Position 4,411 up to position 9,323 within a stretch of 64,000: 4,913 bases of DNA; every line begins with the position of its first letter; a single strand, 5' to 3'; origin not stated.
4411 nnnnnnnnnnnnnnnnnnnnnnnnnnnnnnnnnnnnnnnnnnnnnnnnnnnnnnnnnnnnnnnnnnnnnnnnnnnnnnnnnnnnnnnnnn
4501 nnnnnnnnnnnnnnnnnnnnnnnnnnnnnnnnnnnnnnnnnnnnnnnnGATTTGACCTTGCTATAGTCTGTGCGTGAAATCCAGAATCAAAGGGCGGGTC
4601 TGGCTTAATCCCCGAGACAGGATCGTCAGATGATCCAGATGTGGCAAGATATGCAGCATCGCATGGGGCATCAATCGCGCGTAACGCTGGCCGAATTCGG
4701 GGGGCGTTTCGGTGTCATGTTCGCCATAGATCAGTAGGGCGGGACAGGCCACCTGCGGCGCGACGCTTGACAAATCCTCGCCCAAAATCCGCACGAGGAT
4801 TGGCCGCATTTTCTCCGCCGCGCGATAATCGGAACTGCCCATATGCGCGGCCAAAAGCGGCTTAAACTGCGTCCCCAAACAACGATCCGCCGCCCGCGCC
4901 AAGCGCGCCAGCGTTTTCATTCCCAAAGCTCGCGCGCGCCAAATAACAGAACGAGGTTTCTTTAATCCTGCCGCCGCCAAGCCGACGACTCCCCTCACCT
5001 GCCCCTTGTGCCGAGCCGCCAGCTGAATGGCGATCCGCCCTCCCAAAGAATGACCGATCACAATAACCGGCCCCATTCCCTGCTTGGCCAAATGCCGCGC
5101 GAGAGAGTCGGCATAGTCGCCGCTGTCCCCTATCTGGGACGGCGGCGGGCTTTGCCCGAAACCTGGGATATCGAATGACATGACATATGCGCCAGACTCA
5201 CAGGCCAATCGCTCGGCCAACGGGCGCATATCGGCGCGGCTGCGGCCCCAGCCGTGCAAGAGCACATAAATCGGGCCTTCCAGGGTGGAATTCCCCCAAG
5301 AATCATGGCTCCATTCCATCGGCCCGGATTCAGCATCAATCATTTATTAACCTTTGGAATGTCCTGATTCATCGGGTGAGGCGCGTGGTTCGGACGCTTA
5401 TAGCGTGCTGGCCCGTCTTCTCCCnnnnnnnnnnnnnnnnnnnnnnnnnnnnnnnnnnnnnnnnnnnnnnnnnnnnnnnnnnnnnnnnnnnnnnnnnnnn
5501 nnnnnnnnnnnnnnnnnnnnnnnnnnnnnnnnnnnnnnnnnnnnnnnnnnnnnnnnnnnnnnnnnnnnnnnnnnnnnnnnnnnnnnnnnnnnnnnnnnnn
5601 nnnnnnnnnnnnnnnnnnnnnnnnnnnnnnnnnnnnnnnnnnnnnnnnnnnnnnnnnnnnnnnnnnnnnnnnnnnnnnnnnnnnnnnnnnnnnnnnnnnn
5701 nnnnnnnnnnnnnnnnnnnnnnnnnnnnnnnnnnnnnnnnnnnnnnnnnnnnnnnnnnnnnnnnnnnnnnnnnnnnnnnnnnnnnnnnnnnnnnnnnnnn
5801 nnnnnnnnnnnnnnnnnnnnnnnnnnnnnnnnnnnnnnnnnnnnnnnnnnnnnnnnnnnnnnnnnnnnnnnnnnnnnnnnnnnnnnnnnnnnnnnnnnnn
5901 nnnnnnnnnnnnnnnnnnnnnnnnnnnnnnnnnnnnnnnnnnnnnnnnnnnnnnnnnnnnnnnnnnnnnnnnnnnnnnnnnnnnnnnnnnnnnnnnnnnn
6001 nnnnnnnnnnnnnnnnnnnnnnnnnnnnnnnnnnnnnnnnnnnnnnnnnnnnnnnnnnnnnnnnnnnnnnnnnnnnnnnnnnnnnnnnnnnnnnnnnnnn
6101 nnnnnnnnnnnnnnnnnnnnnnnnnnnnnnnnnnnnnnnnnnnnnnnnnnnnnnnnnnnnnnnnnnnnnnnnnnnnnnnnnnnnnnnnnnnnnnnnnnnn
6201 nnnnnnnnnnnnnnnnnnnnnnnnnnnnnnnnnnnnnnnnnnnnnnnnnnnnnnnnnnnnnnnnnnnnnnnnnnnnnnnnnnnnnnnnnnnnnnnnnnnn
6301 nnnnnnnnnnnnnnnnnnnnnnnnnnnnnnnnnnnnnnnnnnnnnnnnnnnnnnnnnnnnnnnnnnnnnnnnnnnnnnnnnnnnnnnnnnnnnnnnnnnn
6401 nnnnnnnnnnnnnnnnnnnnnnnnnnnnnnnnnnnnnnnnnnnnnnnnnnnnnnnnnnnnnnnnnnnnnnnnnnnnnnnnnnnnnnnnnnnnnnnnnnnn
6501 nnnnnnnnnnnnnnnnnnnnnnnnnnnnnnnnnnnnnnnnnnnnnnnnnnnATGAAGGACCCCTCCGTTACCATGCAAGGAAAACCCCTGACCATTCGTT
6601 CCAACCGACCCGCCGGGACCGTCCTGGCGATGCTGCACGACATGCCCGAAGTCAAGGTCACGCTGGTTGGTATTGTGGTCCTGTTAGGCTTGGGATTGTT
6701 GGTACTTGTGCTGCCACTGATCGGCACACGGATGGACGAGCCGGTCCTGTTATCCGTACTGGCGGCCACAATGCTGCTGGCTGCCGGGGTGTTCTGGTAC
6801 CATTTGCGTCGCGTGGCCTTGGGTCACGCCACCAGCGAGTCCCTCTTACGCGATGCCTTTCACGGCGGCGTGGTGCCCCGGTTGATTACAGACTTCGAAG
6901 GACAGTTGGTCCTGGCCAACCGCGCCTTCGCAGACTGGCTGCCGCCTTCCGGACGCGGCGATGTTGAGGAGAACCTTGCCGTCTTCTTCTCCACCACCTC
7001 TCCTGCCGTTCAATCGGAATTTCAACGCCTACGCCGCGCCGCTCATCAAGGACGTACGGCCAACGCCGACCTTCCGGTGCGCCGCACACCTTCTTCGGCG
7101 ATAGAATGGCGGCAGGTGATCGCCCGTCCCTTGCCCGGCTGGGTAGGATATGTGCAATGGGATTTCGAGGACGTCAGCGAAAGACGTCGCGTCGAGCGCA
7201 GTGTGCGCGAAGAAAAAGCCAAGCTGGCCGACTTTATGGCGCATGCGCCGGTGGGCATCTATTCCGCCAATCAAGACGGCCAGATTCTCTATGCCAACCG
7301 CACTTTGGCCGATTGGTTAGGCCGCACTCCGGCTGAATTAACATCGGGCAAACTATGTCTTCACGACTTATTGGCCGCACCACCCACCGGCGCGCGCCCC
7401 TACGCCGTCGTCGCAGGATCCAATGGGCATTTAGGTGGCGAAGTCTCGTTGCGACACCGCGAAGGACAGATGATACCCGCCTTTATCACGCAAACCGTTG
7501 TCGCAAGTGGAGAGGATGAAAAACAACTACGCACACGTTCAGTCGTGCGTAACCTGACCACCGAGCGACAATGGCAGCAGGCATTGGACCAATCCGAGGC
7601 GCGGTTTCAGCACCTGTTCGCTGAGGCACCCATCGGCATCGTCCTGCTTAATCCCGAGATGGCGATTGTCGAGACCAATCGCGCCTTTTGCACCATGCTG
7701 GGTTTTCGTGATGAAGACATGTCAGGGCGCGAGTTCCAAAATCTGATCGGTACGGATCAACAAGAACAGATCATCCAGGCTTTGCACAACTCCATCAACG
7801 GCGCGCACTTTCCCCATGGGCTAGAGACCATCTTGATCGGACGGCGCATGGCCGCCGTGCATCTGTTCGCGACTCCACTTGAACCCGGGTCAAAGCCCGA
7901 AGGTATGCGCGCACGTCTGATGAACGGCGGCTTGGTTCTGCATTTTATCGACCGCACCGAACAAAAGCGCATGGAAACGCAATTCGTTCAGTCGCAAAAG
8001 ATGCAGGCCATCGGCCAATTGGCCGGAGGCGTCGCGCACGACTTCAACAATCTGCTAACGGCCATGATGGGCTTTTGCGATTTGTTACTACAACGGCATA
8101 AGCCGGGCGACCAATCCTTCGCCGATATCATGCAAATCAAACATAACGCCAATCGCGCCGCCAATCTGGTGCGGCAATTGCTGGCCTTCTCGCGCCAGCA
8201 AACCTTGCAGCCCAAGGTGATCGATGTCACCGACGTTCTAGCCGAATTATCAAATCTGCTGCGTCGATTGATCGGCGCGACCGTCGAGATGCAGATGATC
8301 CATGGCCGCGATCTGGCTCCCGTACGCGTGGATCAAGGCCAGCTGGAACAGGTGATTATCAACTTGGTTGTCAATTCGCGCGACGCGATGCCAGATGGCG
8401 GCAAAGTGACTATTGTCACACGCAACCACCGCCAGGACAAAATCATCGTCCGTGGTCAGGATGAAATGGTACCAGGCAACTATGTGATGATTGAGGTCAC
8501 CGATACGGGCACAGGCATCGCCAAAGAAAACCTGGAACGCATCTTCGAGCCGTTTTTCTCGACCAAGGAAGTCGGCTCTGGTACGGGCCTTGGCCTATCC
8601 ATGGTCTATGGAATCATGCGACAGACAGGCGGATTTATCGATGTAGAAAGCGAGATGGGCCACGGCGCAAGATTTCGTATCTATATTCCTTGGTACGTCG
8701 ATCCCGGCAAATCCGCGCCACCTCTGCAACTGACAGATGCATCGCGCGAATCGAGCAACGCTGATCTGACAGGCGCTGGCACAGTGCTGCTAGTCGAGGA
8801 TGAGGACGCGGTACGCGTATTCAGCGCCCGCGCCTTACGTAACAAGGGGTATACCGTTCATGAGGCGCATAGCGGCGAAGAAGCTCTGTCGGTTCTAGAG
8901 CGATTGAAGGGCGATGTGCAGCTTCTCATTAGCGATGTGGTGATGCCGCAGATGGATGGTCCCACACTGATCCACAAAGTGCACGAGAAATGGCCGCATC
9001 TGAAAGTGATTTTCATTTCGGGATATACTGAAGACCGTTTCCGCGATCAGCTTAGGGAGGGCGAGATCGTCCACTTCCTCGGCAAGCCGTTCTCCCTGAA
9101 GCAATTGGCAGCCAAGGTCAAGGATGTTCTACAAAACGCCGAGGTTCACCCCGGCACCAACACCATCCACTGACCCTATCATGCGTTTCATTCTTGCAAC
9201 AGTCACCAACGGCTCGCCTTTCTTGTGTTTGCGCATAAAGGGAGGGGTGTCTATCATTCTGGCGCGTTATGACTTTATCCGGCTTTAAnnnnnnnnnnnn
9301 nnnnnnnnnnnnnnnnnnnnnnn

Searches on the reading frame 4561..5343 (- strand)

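Call 35: search_protein_families(library=pfam, proteins=[window:4561-5343:-], max_evalue=0.001)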
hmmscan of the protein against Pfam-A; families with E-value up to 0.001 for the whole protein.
window:4561-5343:- (260 aa): 8 families
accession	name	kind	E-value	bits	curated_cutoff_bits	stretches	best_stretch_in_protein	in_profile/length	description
PF00561.26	Abhydrolase_1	-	2.1e-22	80.4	25.8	1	27-175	4-151/245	alpha/beta hydrolase fold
PF12697.13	Abhydrolase_6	-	2.3e-19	71.4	26.3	1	27-243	2-209/217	Alpha/beta hydrolase family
PF12146.15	Hydrolase_4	-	4.2e-18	66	27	1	27-240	8-234/239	Serine aminopeptidase, S33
PF00975.26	Thioesterase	-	5.1e-07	30.6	26.4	1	35-214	12-181/226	Thioesterase domain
PF07859.19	Abhydrolase_3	-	2.6e-05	24.5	25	1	37-135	15-109/210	alpha/beta hydrolase fold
PF20408.4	Abhydrolase_11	-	7.3e-05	23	27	1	39-122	20-105/193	Alpha/beta hydrolase domain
PF06342.18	DUF1057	-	0.0006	19.4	21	1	74-142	89-153/297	Alpha/beta hydrolase of unknown function (DUF1057)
PF06821.19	Ser_hydrolase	-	0.001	19.5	22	0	75-128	40-94/172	Serine hydrolase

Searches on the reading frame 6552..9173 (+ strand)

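Call 35: search_protein_families(library=pfam, proteins=[window:6552-9173:+], max_evalue=0.001)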
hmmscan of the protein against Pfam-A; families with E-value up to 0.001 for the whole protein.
window:6552-9173:+ (873 aa): 9 families
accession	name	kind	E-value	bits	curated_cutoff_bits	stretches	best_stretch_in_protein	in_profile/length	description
PF02518.31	HATPase_c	-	7.4e-23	81.6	26.4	1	594-713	2-108/111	Histidine kinase-, DNA gyrase B-, and HSP90-like ATPase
PF00072.30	Response_reg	-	1.1e-21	77.5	30.2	1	745-856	1-110/111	Response regulator receiver domain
PF08448.16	PAS_4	-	3e-16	60.1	23.1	1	358-445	3-91/110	PAS fold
PF13426.13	PAS_9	-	2.6e-15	57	27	2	361-416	2-58/103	PAS domain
PF13188.13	PAS_8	-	3.1e-14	52.7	21.8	1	350-399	1-51/65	PAS domain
PF00989.32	PAS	-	3.6e-14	53.2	22.6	1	351-413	2-68/113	PAS fold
PF00512.31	HisKA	-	6.6e-10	39.3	26.9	1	488-550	3-64/66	His Kinase A (phospho-acceptor) domain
PF08447.18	PAS_3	-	2.4e-05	24.9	25.6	0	373-418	2-49/89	PAS fold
PF12860.13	PAS_7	-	0.00029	21.4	27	0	360-475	5-114/115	PAS fold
